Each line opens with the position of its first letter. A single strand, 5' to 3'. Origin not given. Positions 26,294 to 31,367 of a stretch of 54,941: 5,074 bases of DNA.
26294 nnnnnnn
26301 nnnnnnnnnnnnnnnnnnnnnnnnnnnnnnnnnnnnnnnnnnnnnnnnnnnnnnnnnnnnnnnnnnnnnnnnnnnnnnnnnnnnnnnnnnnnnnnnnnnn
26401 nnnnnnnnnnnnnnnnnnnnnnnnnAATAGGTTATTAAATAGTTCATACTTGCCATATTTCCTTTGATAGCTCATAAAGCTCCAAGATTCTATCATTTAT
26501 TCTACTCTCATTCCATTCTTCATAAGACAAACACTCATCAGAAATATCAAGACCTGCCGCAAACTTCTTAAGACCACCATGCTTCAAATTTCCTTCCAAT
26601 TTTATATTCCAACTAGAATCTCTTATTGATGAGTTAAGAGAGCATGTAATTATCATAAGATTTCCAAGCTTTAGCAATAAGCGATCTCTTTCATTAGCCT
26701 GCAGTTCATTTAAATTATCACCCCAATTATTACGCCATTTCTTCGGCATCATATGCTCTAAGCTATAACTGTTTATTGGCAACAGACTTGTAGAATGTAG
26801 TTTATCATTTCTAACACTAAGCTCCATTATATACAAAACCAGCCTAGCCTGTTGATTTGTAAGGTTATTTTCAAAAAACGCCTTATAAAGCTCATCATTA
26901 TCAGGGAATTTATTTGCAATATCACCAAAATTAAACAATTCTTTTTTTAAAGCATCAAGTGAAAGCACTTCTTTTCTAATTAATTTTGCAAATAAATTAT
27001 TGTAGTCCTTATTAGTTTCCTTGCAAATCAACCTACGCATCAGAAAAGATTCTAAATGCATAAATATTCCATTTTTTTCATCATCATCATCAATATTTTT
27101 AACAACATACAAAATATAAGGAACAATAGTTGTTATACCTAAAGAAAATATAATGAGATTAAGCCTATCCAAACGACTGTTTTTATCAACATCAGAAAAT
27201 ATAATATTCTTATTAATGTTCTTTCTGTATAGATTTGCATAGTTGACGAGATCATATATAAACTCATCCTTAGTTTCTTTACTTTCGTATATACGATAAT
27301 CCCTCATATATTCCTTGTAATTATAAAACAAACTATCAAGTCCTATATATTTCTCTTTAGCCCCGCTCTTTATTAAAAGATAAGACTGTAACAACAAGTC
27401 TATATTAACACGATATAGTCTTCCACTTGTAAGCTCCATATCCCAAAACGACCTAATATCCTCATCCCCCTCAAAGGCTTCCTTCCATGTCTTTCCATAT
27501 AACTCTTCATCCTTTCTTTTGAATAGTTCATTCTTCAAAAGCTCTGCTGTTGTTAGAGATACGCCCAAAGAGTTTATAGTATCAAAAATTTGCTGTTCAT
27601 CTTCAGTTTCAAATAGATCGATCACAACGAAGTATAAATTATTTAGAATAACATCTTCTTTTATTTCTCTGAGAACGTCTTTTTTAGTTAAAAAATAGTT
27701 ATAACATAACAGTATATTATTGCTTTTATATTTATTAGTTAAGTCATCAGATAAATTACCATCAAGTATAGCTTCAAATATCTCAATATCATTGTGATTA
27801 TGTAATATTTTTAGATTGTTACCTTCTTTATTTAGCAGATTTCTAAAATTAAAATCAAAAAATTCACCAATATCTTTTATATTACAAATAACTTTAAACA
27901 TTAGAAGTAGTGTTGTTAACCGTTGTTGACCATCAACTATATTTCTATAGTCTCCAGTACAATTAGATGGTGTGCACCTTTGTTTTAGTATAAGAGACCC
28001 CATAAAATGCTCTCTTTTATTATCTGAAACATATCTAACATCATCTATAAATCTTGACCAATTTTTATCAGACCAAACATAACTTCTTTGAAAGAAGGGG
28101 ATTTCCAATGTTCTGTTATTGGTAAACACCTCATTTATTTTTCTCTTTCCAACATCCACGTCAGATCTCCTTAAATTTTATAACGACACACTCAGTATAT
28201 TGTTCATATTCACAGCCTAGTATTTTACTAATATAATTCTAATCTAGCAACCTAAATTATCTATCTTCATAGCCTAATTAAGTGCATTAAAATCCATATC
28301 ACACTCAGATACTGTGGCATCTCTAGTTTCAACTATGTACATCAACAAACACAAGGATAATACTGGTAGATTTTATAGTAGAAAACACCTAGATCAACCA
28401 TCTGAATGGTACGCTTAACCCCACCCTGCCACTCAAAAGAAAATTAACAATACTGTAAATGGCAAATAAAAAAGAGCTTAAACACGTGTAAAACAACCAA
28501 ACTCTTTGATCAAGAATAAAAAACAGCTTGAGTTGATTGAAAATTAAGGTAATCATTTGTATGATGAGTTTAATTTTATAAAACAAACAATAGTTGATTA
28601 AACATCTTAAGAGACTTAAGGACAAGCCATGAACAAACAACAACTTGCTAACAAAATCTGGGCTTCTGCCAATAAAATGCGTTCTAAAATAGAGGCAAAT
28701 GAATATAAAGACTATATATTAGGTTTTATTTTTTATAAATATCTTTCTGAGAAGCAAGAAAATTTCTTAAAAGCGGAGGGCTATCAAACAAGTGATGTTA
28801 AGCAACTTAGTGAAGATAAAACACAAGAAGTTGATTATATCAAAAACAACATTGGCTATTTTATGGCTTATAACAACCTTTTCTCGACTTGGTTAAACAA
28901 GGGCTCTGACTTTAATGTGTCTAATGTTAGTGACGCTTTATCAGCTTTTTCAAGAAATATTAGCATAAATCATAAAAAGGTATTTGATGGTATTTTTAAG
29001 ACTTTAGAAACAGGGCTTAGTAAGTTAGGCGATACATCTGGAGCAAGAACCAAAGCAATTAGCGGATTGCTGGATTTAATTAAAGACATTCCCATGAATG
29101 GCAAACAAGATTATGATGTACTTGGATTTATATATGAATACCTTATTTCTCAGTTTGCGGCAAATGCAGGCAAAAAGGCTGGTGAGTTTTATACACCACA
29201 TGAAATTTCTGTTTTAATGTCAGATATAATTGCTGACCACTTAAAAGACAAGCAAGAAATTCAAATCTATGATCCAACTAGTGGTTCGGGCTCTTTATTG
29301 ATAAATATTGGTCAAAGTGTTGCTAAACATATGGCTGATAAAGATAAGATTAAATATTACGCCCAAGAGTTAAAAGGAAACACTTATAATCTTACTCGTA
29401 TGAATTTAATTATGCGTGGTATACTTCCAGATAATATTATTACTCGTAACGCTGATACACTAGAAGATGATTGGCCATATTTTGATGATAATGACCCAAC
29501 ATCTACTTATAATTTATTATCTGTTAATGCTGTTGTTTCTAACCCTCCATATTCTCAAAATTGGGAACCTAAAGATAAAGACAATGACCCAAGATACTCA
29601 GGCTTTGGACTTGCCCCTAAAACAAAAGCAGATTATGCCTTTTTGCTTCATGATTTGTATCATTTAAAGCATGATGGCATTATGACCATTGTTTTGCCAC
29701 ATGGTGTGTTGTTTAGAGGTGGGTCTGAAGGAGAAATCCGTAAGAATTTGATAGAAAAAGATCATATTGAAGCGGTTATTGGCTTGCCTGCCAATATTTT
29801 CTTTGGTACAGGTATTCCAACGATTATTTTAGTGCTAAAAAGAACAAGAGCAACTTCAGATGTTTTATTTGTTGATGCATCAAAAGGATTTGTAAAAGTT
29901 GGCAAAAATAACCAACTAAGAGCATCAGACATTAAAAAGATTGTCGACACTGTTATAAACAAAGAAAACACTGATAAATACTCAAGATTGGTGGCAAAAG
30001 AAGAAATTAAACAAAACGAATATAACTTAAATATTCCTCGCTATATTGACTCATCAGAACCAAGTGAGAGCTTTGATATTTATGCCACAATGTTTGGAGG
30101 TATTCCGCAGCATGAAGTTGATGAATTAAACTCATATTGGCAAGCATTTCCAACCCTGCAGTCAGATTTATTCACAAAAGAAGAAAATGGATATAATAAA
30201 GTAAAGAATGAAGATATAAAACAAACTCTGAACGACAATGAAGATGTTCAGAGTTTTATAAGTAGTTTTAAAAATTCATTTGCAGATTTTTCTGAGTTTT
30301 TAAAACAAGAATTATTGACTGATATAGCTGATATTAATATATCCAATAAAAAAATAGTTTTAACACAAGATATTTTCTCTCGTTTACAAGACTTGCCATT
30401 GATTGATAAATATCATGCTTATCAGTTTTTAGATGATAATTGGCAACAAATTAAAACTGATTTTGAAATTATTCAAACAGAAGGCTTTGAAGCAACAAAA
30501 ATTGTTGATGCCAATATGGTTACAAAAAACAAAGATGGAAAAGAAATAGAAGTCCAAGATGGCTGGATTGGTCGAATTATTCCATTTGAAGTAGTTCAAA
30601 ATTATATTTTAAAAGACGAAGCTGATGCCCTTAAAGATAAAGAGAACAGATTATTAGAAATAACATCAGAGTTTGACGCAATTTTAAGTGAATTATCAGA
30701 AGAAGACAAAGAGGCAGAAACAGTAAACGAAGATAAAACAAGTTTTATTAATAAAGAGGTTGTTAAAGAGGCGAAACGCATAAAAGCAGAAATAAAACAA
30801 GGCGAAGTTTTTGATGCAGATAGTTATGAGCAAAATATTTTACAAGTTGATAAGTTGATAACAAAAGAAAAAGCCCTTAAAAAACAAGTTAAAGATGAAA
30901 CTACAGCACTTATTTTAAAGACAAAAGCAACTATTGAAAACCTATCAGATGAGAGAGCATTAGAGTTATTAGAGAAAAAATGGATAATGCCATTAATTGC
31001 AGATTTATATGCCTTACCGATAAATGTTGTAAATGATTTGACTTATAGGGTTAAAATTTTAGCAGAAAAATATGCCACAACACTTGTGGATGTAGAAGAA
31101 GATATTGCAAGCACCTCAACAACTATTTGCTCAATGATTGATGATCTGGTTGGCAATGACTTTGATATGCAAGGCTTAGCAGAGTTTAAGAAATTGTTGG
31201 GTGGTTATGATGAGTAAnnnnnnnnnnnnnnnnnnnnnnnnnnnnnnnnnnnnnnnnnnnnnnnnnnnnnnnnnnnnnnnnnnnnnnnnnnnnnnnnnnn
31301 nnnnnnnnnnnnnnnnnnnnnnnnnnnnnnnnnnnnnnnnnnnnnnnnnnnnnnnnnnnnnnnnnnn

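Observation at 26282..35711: Type IV (DUF262/DUF1524) plus complete type I R-M enclosed by ~130-bp inverted repeats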

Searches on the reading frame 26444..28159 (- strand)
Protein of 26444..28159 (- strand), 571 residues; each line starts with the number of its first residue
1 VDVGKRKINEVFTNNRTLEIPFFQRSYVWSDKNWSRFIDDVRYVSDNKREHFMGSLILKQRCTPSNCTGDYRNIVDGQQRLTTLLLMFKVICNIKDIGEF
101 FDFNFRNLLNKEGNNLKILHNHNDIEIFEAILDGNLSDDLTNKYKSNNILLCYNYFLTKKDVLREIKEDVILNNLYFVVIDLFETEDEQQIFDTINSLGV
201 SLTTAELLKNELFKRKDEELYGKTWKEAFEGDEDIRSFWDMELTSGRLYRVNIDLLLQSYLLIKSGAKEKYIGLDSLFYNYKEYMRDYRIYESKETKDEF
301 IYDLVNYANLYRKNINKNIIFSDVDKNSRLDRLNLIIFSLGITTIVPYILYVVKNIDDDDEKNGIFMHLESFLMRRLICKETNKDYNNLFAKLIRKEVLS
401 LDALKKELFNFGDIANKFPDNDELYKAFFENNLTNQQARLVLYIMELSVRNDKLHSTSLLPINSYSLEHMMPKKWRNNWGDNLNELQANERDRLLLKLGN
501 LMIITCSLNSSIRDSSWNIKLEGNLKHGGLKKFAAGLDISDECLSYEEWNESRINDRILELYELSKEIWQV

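Call 10: search_protein_families(library=pfam, proteins=[window:26444-28159:-])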
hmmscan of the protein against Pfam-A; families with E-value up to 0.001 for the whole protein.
window:26444-28159:- (571 aa): 2 families
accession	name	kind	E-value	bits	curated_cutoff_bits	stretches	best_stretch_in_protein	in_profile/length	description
PF03235.19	GmrSD_N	-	1.3e-34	120.5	33.2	1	8-213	1-199/199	GmrSD restriction endonuclease, N-terminal domain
PF07510.16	GmrSD_C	-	1.9e-15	57.4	23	1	419-561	2-135/138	GmrSD restriction endonucleases, C-terminal domain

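Call 16: find_encoding_contigs(protein=window:26444-28159:-, flank=10000, max_places=10)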
Protein window:26444-28159:- (571 aa): 1 contig read that carries it; 1 place shown.
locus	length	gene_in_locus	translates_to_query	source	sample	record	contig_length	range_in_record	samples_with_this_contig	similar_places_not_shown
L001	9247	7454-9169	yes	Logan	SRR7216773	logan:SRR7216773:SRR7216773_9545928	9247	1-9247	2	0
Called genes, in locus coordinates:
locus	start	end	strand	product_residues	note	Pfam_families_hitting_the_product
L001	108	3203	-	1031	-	PF04313:HSDR_N, PF04851:ResIII, PF18766:SWI2_SNF2, PF22679:T1R_D3-like, PF12008:EcoR124_C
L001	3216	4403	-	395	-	PF01420:Methylase_S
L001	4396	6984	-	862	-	PF12161:HsdM_N, PF02384:N6_Mtase, PF07669:Eco57I (weak)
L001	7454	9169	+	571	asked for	PF03235:GmrSD_N, PF07510:GmrSD_C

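Call 31: find_homologous_proteins(query=window:26444-28159:-, max_evalue=1e-50)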
Query window:26444-28159:- (571 aa): 4142 proteins with E <= 1e-50 among 8000 candidates; the best 120 are listed.
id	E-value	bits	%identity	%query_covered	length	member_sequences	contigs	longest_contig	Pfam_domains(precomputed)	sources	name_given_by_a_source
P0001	0.0e+0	1269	100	100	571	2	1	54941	PF07510.17,PF03235.20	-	-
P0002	3.3e-192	658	55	100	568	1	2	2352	PF07510.17,PF03235.20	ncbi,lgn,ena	-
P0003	1.4e-191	656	55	100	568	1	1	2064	PF07510.17,PF03235.20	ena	-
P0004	2.5e-191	655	53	100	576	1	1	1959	PF07510.17,PF03235.20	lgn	-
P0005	4.0e-191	655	55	100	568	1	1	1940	PF07510.17,PF03235.20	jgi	-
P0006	2.4e-190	652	55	100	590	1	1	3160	PF07510.17,PF03235.20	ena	-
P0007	6.5e-190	651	54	100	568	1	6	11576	PF07510.17,PF03235.20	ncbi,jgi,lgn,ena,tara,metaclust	jgi:uncharacterized protein with ParB-like and HNH nuclease domain|tara:strand:- start:53 stop:1759 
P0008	3.5e-187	642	53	100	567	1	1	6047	PF07510.17,PF03235.20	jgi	jgi:uncharacterized protein with ParB-like and HNH nuclease domain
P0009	2.6e-186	639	55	100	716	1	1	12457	PF07510.17,PF03235.20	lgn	-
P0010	6.5e-186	637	53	100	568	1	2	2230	PF07510.17,PF03235.20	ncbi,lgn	-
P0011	6.9e-186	637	54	100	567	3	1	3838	PF07510.17,PF03235.20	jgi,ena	-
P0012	7.7e-186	637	54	100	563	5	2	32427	PF07510.17,PF03235.20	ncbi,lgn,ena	-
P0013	1.3e-185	636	52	100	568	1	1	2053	PF07510.17,PF03235.20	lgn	-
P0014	3.2e-184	632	54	100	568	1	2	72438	PF07510.17,PF03235.20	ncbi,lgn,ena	-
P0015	3.3e-184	632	53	100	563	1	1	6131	PF07510.17,PF03235.20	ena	-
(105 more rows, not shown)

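Call 74: search_protein_families(library=padloc, proteins=[window:26444-28159:-], max_evalue=0.001)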
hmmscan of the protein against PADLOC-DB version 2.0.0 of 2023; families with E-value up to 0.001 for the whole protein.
window:26444-28159:- (571 aa): 20 families
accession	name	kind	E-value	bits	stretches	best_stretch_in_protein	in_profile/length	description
PDLC02693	Orf5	-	1.6e-52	177.2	1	11-569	2-542/543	Orf5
PDLC04154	HEC-06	-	7.2e-44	148.4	1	4-571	10-566/569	-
PDLC04155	HEC-06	-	1.9e-41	140.2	1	5-570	9-559/562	-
PDLC04157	HEC-06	-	1.1e-39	134.5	1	6-570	12-556/558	-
PDLC02687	Orf5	-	6.8e-36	122.1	1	5-520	5-517/543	Orf5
PDLC03655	mREase_IV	-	1.1e-31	108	2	170-480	213-519/629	Type IV methyl-directed restriction enzyme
PDLC02700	Orf5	-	2.3e-29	100.5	1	8-569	3-555/555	Orf5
PDLC02695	Orf5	-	1.9e-26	90.6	2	5-93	7-100/601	Orf5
PDLC02691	Orf5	-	2.9e-25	86.9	2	8-104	10-100/579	Orf5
PDLC02701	Orf5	-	8.3e-23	78.7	1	7-568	9-593/596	Orf5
PDLC02692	Orf5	-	4.9e-18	63.1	1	17-570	7-557/558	Orf5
PDLC02690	Orf5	-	3.4e-16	57.2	1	9-570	1-530/531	Orf5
PDLC02792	SspE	-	9.5e-15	52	2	13-92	19-111/771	SspE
PDLC02786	SspE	-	3.4e-13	46.8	1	10-92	16-106/766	SspE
PDLC02686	Orf5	-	1.1e-12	45.3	1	5-569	7-566/566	Orf5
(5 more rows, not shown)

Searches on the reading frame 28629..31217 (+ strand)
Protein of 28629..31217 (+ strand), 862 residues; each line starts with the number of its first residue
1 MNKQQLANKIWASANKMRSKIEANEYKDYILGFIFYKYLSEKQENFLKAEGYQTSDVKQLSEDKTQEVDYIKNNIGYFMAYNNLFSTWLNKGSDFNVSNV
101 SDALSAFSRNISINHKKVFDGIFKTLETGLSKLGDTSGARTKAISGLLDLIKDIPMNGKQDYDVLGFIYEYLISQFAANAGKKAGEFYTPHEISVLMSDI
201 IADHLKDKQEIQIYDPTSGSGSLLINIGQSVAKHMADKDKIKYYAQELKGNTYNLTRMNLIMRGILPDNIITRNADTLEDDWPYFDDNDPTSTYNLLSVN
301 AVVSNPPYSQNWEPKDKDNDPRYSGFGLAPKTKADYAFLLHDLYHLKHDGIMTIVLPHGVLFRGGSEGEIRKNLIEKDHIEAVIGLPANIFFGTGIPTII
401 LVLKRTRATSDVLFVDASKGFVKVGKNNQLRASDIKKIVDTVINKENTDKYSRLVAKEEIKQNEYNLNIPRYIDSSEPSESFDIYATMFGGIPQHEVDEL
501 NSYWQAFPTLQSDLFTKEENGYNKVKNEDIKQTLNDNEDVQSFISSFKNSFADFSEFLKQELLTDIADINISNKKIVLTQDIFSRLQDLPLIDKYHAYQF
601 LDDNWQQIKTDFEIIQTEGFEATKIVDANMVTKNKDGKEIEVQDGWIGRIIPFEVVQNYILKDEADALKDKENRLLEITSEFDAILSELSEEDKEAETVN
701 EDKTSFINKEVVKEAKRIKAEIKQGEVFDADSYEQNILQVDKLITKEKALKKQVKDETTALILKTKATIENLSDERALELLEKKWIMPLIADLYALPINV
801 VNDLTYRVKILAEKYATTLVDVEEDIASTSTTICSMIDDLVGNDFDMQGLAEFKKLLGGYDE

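Call 10: search_protein_families(library=pfam, proteins=[window:28629-31217:+])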
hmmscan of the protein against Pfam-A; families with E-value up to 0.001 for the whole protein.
window:28629-31217:+ (862 aa): 3 families
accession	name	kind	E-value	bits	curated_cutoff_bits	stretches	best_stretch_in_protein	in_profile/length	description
PF02384.22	N6_Mtase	-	2.9e-103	345.9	20.4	1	161-480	2-310/311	N-6 DNA Methylase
PF12161.14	HsdM_N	-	2.5e-15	57.7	24.5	1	6-131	1-115/135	HsdM N-terminal domain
PF07669.17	Eco57I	-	1.2e-05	26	25.3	1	296-391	72-171/171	Eco57I restriction-modification methylase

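Call 74: search_protein_families(library=padloc, proteins=[window:28629-31217:+], max_evalue=0.001)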
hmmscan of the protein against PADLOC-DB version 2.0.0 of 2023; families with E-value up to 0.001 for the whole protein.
window:28629-31217:+ (862 aa): 21 families
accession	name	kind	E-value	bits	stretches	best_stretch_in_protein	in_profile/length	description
PDLC03022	MTase_I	-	0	1274.5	1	1-855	1-856/857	Type I methyltransferase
PDLC03020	MTase_I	-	7.8e-201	665.5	1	1-392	1-392/410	Type I methyltransferase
PDLC03027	MTase_I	-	1e-154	515.1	2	141-837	112-803/810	Type I methyltransferase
PDLC03031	MTase_I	-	4.4e-111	370.5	1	4-837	6-828/834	Type I methyltransferase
PDLC03032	MTase_I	-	6.5e-104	346.9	2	157-833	132-777/1001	Type I methyltransferase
PDLC03019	MTase_I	-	3.5e-49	165.9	1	6-478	8-463/932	Type I methyltransferase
PDLC03033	MTase_I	-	9.7e-49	164.7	1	22-513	29-530/541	Type I methyltransferase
PDLC03021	MTase_I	-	4.6e-48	162.3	1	33-478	33-457/491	Type I methyltransferase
PDLC03029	MTase_I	-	4.9e-47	158.8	1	2-578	5-557/661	Type I methyltransferase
PDLC03038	MTase_I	-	6.6e-46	154.6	1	2-485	5-463/896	Type I methyltransferase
PDLC03240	MTase_II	-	6.4e-45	151.9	1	8-480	10-473/511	Type II methyltransferase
PDLC03039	MTase_I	-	4e-44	148.9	1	3-476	4-452/708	Type I methyltransferase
PDLC03028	MTase_I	-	1e-43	147.6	1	2-480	725-1197/1236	Type I methyltransferase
PDLC03035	MTase_I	-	7.3e-41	138.4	1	2-576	6-546/653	Type I methyltransferase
PDLC04134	mad2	-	9.7e-37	124.9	1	2-441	137-483/492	mads_2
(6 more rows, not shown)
